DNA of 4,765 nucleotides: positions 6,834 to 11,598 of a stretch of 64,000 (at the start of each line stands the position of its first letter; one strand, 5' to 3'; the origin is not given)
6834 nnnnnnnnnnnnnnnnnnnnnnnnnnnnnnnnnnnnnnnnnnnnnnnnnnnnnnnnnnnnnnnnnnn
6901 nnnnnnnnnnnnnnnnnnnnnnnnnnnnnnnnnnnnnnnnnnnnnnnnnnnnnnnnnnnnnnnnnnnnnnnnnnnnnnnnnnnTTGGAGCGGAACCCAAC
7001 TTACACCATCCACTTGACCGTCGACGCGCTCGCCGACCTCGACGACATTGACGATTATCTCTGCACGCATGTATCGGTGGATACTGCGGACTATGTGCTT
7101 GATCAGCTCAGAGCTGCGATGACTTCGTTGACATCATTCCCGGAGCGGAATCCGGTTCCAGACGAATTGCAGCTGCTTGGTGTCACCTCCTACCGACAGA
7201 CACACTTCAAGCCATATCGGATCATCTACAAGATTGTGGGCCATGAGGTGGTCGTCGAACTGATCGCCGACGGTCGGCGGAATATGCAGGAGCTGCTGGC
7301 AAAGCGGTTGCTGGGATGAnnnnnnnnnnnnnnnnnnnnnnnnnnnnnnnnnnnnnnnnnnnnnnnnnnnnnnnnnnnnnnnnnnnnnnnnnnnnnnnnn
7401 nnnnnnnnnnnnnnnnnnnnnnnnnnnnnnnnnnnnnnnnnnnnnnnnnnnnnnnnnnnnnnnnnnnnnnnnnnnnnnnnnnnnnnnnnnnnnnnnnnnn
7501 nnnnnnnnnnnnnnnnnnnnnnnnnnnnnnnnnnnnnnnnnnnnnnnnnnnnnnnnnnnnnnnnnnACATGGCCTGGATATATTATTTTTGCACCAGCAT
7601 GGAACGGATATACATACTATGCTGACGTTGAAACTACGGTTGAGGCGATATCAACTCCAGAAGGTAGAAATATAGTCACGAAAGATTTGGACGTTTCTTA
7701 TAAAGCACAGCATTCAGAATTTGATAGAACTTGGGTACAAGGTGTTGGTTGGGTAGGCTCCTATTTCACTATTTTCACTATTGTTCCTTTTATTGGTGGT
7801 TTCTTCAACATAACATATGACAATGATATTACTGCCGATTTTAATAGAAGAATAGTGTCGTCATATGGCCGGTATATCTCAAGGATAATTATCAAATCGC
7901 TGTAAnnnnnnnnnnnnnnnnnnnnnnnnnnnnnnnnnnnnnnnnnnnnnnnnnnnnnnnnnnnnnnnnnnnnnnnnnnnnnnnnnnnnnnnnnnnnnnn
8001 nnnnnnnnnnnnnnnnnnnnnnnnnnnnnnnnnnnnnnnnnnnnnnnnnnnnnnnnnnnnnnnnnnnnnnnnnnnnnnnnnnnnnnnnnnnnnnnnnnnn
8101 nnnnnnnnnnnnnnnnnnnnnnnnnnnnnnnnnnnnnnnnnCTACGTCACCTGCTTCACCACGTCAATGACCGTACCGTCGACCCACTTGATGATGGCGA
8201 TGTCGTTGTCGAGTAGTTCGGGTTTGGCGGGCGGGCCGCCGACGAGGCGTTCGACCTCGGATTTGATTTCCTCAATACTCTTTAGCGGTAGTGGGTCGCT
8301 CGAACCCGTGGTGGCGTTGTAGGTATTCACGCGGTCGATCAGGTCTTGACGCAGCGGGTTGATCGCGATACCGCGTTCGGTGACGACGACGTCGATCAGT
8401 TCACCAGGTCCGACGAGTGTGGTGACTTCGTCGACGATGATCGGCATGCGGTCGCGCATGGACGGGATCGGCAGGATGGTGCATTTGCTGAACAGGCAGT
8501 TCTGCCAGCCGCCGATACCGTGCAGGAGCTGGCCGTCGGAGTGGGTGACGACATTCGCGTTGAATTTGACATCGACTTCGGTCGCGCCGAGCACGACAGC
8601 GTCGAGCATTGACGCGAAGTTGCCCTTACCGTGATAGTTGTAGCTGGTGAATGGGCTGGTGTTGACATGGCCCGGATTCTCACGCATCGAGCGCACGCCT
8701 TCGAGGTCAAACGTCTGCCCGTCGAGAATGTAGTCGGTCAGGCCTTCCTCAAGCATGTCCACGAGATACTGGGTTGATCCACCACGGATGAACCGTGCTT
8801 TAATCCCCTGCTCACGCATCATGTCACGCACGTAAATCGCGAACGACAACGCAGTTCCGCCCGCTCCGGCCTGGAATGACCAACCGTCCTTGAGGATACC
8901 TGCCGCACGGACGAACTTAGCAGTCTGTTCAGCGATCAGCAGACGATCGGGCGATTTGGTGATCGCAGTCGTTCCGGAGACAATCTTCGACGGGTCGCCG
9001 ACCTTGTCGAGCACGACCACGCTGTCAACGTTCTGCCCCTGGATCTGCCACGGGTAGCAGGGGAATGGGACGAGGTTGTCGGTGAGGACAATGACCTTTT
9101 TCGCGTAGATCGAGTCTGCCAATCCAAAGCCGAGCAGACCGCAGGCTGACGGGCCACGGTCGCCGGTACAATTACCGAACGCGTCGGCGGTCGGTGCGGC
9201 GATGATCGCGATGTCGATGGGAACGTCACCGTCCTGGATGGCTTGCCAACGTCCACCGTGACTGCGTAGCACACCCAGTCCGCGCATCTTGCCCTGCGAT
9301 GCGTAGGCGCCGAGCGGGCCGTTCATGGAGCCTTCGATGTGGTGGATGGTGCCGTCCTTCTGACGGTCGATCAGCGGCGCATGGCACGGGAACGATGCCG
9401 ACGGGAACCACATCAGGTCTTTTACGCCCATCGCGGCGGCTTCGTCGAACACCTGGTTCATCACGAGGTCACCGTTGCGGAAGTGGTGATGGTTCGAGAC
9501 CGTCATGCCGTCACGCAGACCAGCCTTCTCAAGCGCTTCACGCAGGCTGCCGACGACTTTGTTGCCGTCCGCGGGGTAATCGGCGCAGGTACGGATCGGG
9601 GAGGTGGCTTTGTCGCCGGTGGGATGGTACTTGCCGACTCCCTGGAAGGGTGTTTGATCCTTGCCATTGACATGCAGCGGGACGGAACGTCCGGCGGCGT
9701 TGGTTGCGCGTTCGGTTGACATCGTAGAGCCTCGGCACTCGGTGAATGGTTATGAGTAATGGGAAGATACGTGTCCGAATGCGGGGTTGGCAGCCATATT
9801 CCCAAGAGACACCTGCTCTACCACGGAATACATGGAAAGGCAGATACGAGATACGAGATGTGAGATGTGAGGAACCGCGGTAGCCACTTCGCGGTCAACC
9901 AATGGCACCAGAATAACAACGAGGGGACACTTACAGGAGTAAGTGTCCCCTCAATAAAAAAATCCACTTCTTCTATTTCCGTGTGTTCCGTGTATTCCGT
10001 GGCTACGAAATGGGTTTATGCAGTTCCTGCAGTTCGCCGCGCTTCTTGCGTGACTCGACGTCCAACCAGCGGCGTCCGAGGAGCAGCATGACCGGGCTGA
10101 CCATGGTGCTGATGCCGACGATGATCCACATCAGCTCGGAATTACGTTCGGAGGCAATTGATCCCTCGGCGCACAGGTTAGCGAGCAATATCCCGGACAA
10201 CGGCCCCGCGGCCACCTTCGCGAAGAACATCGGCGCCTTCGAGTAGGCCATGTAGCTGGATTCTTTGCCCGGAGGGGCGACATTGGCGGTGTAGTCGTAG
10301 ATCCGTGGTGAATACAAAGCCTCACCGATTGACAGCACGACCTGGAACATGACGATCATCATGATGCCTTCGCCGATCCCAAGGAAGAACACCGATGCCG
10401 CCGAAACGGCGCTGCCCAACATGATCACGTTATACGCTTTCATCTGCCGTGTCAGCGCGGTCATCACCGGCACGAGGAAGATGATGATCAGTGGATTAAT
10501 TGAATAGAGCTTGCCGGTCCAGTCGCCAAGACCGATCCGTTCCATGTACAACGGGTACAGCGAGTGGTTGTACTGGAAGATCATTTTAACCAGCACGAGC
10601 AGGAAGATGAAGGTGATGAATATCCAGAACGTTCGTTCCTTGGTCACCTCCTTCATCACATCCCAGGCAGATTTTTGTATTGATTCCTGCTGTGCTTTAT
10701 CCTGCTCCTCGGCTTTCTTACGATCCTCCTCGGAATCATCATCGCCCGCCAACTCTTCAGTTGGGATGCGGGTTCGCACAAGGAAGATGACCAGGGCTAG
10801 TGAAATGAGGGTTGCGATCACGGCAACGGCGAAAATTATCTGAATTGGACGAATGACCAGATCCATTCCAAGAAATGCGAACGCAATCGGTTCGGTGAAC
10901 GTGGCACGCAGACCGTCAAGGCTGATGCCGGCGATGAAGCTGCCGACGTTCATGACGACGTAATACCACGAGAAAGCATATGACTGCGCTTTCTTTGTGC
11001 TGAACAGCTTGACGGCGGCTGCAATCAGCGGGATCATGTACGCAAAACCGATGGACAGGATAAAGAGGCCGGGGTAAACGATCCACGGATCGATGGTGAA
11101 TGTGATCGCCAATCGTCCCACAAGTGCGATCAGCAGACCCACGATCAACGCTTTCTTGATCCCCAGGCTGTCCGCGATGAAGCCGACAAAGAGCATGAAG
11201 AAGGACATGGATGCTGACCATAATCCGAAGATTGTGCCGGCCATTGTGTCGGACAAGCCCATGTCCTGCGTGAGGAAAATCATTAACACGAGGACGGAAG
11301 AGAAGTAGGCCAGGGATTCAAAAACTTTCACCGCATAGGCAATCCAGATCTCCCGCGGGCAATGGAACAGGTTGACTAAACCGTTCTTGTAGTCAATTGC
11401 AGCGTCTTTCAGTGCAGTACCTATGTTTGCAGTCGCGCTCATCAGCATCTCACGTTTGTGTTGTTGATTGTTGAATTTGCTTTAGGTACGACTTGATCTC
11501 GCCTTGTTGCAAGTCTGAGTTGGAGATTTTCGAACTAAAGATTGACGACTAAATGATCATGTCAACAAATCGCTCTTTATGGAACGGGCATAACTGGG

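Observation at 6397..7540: Phd/ParE toxin-antitoxin cassette bracketed by two homologous composite repeat units of about 205 bp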

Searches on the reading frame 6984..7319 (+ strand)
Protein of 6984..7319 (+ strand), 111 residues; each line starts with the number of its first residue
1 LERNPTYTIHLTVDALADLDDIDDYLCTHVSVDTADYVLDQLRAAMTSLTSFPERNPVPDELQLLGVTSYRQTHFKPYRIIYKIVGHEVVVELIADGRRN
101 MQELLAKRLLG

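Call 10: search_protein_families(library=pfam, proteins=[window:6984-7319:+], max_evalue=0.01)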
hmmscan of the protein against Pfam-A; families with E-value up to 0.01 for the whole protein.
window:6984-7319:+ (111 aa): 1 family
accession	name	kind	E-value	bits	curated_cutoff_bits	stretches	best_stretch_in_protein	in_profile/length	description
PF05016.21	ParE_toxin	-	1.4e-14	54.8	23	1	10-100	2-88/89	ParE toxin of type II toxin-antitoxin system, parDE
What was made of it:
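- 6984..7319 (+): ParE-family toxin gene, 111 aa, TTG start. PF05016, E=1e-14 (call 10).
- Checked: ParE: PF05016, E=1e-14, 6984-7319 (call 10).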

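Call 36: find_homologous_proteins(query=window:6984-7319:+, max_evalue=1e-10)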
Query window:6984-7319:+ (111 aa): 122 proteins with E <= 1e-10 among 143 candidates; the best 120 are listed.
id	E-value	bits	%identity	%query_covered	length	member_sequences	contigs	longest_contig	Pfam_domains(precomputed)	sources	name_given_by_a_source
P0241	1.9e-66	239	99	100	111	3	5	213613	PF05016.22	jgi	-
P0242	2.7e-29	119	54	86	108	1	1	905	PF05016.22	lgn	-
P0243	3.1e-29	119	54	95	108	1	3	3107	PF05016.22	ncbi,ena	-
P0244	6.0e-29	118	56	95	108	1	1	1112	PF05016.22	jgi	-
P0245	1.7e-28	117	55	95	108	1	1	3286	PF05016.22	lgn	-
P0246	2.5e-28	116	54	95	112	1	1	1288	PF05016.22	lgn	-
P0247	3.3e-28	116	52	95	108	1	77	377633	PF05016.22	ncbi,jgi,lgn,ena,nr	ncbi:MAG: plasmid stabilization protein [Gallionellales bacterium CG_4_10_14_3_um_filter_54_96]|nr:M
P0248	1.2e-27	114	52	95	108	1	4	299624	PF05016.22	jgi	-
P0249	1.9e-27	114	56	91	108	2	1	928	PF05016.22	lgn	-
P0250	3.1e-27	113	53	95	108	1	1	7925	PF05016.22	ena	-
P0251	9.0e-27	111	52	86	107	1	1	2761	PF05016.22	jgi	-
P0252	1.2e-26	111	54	91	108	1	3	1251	PF05016.22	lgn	-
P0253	1.3e-26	111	53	95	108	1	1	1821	PF05016.22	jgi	jgi:toxin ParE1/3/4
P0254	1.3e-26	111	55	95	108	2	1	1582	PF05016.22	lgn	-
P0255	1.3e-26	111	50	95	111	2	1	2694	PF05016.22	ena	-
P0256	2.2e-26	110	52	95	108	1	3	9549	PF05016.22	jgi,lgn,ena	-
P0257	2.3e-26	110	50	95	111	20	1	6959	PF05016.22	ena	-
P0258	2.6e-26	110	51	95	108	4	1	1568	PF05016.22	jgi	jgi:toxin ParE1/3/4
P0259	3.2e-26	110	54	91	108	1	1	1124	PF05016.22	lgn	-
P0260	4.9e-26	109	53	95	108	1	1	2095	PF05016.22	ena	-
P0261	3.3e-25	106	53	95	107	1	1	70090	PF05016.22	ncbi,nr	ncbi:type II toxin-antitoxin system RelE/ParE family toxin [bacterium]|nr:type II toxin-antitoxin sy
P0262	1.0e-24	105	54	94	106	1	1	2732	PF05016.22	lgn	-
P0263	2.6e-24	103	50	95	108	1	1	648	PF05016.22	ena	-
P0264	5.7e-24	102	50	95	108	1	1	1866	PF05016.22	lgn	-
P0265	6.0e-24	102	50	94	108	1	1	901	PF05016.22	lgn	-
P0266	6.9e-24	102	51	94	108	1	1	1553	PF05016.22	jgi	jgi:toxin ParE1/3/4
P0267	7.6e-24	102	50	95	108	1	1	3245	PF05016.22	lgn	-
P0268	1.1e-23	101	50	95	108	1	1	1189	PF05016.22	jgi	jgi:toxin ParE1/3/4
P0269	1.1e-23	101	51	87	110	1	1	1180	PF05016.22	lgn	-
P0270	2.1e-23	101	49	95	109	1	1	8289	PF05016.22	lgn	-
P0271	2.6e-23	100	50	95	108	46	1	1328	PF05016.22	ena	-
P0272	4.6e-23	99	49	85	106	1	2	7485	PF05016.22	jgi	jgi:toxin ParE1/3/4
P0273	5.1e-23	99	49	95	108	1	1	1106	PF05016.22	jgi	jgi:toxin ParE1/3/4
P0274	6.6e-23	99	51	93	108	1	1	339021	PF05016.22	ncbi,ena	-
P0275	6.9e-23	99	49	95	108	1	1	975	PF05016.22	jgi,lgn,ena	-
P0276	6.9e-23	99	50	95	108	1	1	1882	PF05016.22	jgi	-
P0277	9.4e-23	98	50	95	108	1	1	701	PF05016.22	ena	-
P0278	1.4e-22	98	48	94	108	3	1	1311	PF05016.22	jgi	jgi:toxin ParE1/3/4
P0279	1.6e-22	98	50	93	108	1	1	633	PF05016.22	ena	-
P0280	1.8e-22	98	49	95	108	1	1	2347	PF05016.22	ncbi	-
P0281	1.8e-22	98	49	95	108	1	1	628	PF05016.22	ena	-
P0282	1.9e-22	97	47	88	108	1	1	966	PF05016.22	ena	-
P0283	2.5e-22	97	49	95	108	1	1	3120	PF05016.22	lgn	-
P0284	2.5e-22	97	49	95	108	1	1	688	PF05016.22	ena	-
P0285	2.5e-22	97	48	95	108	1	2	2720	PF05016.22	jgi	jgi:toxin ParE1/3/4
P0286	2.6e-22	97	48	94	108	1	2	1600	PF05016.22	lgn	-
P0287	3.1e-22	97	50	93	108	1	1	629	PF05016.22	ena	-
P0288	3.5e-22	97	48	95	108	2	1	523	PF05016.22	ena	-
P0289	3.6e-22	97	48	95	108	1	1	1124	PF05016.22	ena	-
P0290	3.6e-22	97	48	95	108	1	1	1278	PF05016.22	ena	-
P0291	3.6e-22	97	48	95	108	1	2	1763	PF05016.22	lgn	-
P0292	5.1e-22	96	48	95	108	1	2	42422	PF05016.22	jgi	jgi:toxin ParE1/3/4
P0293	8.5e-22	95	47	95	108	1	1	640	PF05016.22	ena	-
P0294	9.2e-22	95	48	94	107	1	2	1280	PF05016.22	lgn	-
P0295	1.0e-21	95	48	95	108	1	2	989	PF05016.22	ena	-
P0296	1.2e-21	95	48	94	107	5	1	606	PF05016.22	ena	-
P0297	1.3e-21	95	48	95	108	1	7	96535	PF05016.22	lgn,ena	-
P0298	1.7e-21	94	52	92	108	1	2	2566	PF05016.22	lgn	-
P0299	1.8e-21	94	49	95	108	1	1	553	PF05016.22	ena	-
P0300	1.8e-21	94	49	86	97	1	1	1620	PF05016.22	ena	-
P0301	2.2e-21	94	43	95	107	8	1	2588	PF05016.22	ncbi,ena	-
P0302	2.4e-21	94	48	95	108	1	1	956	PF05016.22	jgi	jgi:toxin ParE1/3/4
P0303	3.5e-21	93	46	95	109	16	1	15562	PF05016.22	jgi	jgi:toxin ParE1/3/4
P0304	3.5e-21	93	48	95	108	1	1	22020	PF05016.22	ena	-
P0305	3.6e-21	93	48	95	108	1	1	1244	PF05016.22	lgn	-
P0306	4.5e-21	93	50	95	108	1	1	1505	PF05016.22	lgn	-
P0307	6.2e-21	93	46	95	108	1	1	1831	PF05016.22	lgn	-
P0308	7.6e-21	92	48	95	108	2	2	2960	PF05016.22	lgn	-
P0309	8.8e-21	92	48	95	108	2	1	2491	PF05016.22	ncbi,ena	-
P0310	9.0e-21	92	46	94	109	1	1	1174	PF05016.22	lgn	-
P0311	2.7e-20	91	51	93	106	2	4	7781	PF05016.22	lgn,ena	-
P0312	3.2e-20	90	46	95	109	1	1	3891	PF05016.22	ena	-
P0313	3.3e-20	90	47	95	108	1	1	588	PF05016.22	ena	-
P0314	6.2e-20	89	47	95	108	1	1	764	PF05016.22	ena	-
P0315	1.1e-19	89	47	94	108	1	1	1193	PF05016.22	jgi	jgi:toxin ParE1/3/4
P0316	3.4e-19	87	48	93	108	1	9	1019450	PF05016.22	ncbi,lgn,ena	-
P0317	5.3e-19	86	45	94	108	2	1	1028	PF05016.22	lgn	-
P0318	1.0e-18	85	41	94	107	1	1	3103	PF05016.22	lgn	-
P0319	1.2e-18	85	47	90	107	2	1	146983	PF05016.22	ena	-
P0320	3.3e-18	84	42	82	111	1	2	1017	PF05016.22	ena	-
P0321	4.5e-18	83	45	90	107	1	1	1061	PF05016.22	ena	-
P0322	5.3e-18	83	43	95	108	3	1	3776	PF05016.22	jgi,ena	-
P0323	5.8e-18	83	44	95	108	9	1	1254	PF05016.22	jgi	jgi:toxin ParE1/3/4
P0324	6.5e-18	83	43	90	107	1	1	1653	PF05016.22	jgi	jgi:toxin ParE1/3/4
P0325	7.1e-18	83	43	90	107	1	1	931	PF05016.22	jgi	jgi:toxin ParE1/3/4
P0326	7.4e-18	83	45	90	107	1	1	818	PF05016.22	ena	-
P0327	8.1e-18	83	44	94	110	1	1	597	PF05016.22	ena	-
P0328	8.1e-18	83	41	95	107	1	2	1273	PF05016.22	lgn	-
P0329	8.5e-18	83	44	90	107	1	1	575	PF05016.22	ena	-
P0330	1.3e-17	82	45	90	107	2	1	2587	PF05016.22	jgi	-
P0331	1.7e-17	82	44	90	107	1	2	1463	PF05016.22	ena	-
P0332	2.0e-17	81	44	86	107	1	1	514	PF05016.22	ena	-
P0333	2.2e-17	81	47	86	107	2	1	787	PF05016.22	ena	-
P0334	2.4e-17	81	40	95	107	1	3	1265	PF05016.22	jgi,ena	jgi:toxin ParE1/3/4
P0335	2.5e-17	81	42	82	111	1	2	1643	PF05016.22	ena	-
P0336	3.0e-17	81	46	90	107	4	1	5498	PF05016.22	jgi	jgi:toxin ParE1/3/4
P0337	3.3e-17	81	45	93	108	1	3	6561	PF05016.22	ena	-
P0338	7.2e-17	80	44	90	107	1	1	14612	PF05016.22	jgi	-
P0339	8.0e-17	79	43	82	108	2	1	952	PF05016.22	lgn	-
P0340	1.4e-16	79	41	95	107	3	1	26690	PF05016.22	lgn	-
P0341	1.5e-16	79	43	90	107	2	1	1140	PF05016.22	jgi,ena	-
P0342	1.5e-16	78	43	90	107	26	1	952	PF05016.22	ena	-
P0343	2.1e-16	78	46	90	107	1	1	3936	PF05016.22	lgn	-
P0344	2.4e-16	78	44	90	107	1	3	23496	PF05016.22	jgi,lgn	jgi:toxin ParE1/3/4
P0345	3.0e-16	78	39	95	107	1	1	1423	PF05016.22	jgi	-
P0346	4.2e-16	77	42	90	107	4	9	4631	PF05016.22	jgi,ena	-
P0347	4.2e-16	77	41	90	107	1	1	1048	PF05016.22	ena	-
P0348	4.4e-16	77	42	90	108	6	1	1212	PF05016.22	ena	-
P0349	7.5e-16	76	44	90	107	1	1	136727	PF05016.22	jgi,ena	jgi:toxin ParE1/3/4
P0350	9.1e-16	76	43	90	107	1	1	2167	PF05016.22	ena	-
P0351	1.3e-15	76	43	93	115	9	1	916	PF05016.22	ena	-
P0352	2.3e-15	75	44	90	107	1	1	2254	PF05016.22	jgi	-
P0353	2.7e-15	74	41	90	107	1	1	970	PF05016.22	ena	-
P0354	3.3e-15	74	41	90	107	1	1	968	PF05016.22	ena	-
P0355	8.8e-15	73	40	90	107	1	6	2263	PF05016.22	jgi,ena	-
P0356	8.8e-15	73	40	90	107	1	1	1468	PF05016.22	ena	-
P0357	1.3e-14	72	42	90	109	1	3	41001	PF05016.22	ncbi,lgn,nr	ncbi:MAG: type II toxin-antitoxin system RelE/ParE family toxin [Candidatus Cloacimonetes bacterium]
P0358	2.5e-14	71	40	95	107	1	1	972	PF05016.22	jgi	jgi:toxin ParE1/3/4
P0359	1.0e-13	69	43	86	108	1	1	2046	PF05016.22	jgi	jgi:toxin ParE1/3/4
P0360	1.2e-13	69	40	90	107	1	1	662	PF05016.22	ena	-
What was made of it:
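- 6984..7319 (+): Best non-self relatives in 5.8 billion proteins are only 54-56% identical (call 36).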

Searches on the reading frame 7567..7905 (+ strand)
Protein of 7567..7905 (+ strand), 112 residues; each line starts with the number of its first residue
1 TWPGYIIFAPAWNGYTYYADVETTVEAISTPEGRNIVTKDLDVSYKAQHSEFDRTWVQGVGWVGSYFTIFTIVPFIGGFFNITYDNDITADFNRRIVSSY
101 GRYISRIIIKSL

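Call 71: search_protein_families(library=pfam, proteins=[window:7567-7905:+], max_evalue=0.001)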
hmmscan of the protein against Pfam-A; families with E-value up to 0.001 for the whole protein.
window:7567-7905:+ (112 aa): 0 families

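Call 72: search_protein_representatives(protein=window:7567-7905:+)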
Query: 112 residues. Proteins with E-value up to 0.001 (for the whole library): 160; up to 1e-10: 53; up to 1e-30: 1. The best 150 are listed.
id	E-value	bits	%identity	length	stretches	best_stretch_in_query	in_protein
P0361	1.0e-39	151.6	60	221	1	1-112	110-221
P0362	6.3e-21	91.1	39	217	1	2-111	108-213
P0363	6.6e-20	87.8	46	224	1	2-108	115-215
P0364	1.1e-18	83.8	46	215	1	1-106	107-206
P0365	6.0e-18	81.4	38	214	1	1-110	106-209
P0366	7.2e-18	81.2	39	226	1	1-111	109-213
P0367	9.6e-18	80.8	38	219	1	2-110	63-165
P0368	1.1e-17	80.5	43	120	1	1-94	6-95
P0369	4.9e-17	78.5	43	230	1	2-105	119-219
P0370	1.5e-15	73.7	43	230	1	2-108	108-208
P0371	2.4e-15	73.0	41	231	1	1-110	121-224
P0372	2.8e-15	72.8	34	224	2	1-112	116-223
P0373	6.5e-15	71.6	39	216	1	2-108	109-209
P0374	1.7e-14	70.3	36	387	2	1-109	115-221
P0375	3.9e-14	69.1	37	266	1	2-108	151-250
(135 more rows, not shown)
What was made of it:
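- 7543..7905 (+): 5'-truncated pseudogene: the C-terminal ~120 codons of a ~221-aa lipoprotein-like protein of unknown function. This is the 'AT-rich gene-less segment'. The best is 60% identical, with query residues 1-112 matching protein residues 110-221 (call 72).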

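Call 73: search_protein_families(library=pfam, proteins=[P0361, P0362, P0363, P0364, P0374], max_evalue=0.01)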
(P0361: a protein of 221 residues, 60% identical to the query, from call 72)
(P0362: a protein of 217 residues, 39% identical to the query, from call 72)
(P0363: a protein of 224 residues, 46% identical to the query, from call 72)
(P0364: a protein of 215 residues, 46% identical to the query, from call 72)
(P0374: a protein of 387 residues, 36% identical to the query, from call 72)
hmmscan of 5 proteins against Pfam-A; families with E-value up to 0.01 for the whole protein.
P0361 (221 aa): 0 families

P0362 (217 aa): 0 families

P0363 (224 aa): 0 families

P0364 (215 aa): 0 families

P0374 (387 aa): 1 family
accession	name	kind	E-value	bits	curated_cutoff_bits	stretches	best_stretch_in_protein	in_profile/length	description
PF11684.13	DUF3280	-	0.00025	21.8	30.1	1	272-371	32-130/138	Protein of unknown function (DUF2380)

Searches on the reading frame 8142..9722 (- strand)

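Call 10: search_protein_families(library=pfam, proteins=[window:8142-9722:-], max_evalue=0.01)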
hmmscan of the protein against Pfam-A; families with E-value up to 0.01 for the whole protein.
window:8142-9722:- (526 aa): 1 family
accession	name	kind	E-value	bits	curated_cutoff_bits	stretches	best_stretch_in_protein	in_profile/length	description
PF04223.18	CitF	-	9.2e-131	437.5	27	1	54-525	2-466/466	Citrate lyase, alpha subunit (CitF)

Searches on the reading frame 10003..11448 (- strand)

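Call 10: search_protein_families(library=pfam, proteins=[window:10003-11448:-], max_evalue=0.01)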
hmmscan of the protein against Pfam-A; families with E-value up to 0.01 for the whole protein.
window:10003-11448:- (481 aa): 2 families
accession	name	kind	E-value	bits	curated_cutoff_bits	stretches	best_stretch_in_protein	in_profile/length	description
PF07690.21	MFS_1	-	1.2e-34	120.3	33.4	2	49-402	12-334/347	Major Facilitator Superfamily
PF20480.3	DUF6720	-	0.00023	21.1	27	1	209-314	34-140/307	Family of unknown function (DUF6720)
